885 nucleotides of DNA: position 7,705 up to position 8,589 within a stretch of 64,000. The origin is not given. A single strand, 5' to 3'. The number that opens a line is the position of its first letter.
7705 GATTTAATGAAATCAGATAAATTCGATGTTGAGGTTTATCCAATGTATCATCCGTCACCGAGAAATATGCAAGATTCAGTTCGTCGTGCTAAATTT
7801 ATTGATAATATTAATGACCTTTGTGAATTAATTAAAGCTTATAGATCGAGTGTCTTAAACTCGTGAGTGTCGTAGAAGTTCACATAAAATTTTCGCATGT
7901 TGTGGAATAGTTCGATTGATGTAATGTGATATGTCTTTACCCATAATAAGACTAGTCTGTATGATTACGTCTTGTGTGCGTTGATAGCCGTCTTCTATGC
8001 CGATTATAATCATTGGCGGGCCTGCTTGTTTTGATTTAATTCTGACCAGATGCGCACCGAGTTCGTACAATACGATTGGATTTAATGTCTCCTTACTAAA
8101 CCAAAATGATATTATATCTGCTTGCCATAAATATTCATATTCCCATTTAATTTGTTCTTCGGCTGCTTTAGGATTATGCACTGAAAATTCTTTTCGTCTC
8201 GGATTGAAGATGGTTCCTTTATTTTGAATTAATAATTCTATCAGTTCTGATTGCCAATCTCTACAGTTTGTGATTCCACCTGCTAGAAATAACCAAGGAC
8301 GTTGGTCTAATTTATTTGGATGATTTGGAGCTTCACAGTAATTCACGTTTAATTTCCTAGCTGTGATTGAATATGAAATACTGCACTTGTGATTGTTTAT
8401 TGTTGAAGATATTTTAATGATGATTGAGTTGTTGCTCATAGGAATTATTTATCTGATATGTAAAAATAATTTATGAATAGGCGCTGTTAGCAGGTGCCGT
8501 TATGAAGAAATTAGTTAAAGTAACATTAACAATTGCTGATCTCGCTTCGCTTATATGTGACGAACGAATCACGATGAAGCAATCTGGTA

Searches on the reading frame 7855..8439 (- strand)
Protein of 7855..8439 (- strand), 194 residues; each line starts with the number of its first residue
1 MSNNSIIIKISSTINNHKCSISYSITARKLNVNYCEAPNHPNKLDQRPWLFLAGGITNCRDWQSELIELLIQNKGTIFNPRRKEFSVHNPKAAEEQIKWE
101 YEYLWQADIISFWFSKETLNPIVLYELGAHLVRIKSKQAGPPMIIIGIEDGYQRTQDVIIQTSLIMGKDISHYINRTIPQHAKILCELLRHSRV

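Call 104: search_protein_families(library=pfam, proteins=[window:7855-8439:-], max_evalue=0.001)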
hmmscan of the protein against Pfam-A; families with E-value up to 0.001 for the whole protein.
window:7855-8439:- (194 aa): 1 family
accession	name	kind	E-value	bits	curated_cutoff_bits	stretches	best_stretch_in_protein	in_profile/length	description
PF15891.11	Nuc_deoxyri_tr2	-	2.1e-16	60.6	30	1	50-130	4-91/105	Nucleoside 2-deoxyribosyltransferase like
